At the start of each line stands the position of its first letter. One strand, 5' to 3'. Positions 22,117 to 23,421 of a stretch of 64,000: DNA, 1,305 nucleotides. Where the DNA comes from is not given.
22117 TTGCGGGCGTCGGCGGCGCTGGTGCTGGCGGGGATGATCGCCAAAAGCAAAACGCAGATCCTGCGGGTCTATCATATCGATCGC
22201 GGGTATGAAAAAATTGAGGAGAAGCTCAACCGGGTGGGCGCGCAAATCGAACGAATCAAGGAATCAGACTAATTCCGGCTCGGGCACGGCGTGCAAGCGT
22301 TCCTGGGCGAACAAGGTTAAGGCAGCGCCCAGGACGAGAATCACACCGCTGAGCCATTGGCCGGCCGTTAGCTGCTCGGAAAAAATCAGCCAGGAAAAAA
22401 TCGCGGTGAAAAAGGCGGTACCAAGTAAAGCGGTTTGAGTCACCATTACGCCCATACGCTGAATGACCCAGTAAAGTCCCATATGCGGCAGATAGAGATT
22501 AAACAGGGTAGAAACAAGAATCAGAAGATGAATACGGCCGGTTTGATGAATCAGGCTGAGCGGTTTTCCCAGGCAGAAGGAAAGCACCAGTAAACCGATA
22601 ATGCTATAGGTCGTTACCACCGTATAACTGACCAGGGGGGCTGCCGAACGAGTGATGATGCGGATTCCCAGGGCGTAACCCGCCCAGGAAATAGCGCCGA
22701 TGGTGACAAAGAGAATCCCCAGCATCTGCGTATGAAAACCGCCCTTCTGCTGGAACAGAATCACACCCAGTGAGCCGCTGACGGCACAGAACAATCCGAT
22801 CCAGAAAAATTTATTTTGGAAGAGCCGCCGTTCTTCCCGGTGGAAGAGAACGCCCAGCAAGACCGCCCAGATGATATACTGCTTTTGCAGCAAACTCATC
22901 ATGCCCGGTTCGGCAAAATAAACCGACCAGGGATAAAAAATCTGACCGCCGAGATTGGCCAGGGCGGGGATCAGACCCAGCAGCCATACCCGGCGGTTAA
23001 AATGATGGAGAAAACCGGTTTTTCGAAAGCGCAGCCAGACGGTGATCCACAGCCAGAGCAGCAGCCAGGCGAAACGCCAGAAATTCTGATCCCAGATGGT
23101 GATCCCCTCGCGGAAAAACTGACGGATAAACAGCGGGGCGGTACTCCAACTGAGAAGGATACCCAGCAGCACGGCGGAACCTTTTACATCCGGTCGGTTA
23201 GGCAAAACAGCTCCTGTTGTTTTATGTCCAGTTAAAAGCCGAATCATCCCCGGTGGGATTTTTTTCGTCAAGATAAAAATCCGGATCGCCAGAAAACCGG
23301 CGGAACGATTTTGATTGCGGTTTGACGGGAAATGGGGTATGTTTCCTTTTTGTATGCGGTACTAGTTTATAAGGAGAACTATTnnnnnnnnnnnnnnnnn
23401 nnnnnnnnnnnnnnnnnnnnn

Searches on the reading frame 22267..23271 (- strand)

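Call 83: search_protein_families(library=padloc, proteins=[L016:685-1476:+, L016:1724-2719:+, L016:2700-3395:-, L016:175-441:+, L016:3865-5322:-], max_evalue=0.01)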
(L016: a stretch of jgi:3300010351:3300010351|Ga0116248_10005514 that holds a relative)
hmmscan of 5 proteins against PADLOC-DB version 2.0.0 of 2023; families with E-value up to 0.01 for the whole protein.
L016:685-1476:+ (263 aa): 14 families
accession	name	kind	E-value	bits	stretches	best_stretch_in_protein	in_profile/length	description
PDLC04938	PDC-S15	-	1e-52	177.3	1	20-260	43-270/276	-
PDLC04936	PDC-S15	-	2.3e-38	130.3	2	19-139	21-140/300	-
PDLC04933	PDC-S15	-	3.2e-36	123.3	2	21-139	8-124/286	-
PDLC04937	PDC-S15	-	5.3e-32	109.4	1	31-258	26-246/254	-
PDLC04927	PDC-S15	-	2.4e-28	97.1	2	37-131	34-122/422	-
PDLC04926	PDC-S15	-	4.4e-24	83.1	2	38-139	30-132/300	-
PDLC04930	PDC-S15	-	4.5e-23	79.9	2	32-129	16-116/380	-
PDLC04931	PDC-S15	-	8.7e-22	76.2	2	25-161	48-193/282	-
PDLC04929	PDC-S15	-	2.8e-17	61.5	2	91-133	88-131/308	-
PDLC04934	PDC-S15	-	2.5e-15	54.5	1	37-161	56-190/416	-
PDLC04939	PDC-S15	-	1.9e-14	51.4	1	40-129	30-113/487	-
PDLC04940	PDC-S15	-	1.8e-13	48.8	1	97-248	126-255/280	-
PDLC04932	PDC-S15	-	6.4e-10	36.9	1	92-129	106-143/324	-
PDLC04935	PDC-S15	-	2.8e-05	21.2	1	65-128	167-226/535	-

L016:1724-2719:+ (331 aa): 0 families

L016:2700-3395:- (231 aa): 0 families

L016:175-441:+ (88 aa): 0 families

L016:3865-5322:- (485 aa): 0 families
